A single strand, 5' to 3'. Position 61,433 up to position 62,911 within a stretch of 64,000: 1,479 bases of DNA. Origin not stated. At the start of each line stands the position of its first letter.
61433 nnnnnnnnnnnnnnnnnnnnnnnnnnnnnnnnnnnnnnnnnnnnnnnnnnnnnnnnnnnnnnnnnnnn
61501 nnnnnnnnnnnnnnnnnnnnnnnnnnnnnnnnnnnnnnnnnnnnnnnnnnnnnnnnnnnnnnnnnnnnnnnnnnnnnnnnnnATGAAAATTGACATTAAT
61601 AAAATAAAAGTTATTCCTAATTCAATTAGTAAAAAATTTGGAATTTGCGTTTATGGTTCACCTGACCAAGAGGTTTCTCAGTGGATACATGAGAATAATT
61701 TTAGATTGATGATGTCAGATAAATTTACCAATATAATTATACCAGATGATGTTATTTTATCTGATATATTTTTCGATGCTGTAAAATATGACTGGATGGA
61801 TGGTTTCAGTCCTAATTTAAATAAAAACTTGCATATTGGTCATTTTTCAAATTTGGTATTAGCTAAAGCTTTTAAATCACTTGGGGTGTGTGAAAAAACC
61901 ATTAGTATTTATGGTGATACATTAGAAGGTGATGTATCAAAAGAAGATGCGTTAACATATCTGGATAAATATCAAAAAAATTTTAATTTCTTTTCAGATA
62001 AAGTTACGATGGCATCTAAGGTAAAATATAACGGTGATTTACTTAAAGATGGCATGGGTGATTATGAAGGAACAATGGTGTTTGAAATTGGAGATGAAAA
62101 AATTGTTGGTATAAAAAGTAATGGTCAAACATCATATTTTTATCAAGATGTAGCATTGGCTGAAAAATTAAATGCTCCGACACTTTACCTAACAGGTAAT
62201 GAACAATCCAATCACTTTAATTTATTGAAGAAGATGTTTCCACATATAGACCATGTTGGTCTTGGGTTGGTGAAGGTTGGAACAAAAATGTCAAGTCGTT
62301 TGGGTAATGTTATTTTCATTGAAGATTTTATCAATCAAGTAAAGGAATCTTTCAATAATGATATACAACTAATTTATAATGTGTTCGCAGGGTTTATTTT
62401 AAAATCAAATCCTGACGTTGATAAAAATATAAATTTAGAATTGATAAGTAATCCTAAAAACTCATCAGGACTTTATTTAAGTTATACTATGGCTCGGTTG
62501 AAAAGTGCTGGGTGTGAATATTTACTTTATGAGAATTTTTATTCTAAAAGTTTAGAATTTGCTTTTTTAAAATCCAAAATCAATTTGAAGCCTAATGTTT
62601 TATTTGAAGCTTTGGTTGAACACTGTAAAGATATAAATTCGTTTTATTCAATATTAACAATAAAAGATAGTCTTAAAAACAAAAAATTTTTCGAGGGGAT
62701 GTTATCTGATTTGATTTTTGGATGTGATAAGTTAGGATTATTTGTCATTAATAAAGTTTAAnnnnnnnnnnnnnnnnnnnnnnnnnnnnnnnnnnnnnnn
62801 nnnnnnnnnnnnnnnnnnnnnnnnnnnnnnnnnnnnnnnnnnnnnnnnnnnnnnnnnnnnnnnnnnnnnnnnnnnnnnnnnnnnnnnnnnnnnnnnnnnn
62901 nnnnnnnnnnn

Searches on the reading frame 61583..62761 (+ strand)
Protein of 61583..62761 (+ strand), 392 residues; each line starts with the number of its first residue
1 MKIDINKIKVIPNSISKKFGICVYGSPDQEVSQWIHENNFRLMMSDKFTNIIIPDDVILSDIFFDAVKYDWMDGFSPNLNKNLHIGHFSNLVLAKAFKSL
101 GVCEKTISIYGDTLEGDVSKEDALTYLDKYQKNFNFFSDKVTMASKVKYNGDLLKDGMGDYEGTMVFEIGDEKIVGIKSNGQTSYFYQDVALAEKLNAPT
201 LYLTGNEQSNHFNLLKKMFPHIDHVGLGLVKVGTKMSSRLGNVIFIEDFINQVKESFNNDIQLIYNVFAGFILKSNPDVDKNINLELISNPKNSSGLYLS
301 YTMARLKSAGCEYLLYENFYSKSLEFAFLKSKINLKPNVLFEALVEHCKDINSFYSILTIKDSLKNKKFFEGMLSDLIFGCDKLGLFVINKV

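Call 29: search_protein_families(library=pfam, proteins=[window:61583-62761:+], max_evalue=0.001)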
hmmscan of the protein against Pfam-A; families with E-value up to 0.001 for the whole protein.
window:61583-62761:+ (392 aa): 1 family
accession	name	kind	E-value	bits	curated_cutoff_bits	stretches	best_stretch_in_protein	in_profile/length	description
PF00750.26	tRNA-synt_1d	-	0.00052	19.5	23.3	0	177-255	206-300/349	tRNA synthetases class I (R), catalytic domain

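Call 101: search_protein_families(library=phrogs, proteins=[window:61583-62761:+], max_evalue=0.001)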
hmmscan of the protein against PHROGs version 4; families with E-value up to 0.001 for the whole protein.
window:61583-62761:+ (392 aa): 1 family
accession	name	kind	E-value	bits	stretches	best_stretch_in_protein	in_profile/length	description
phrog_15344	-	unknown function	0.00015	21.3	0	221-261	377-419/592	-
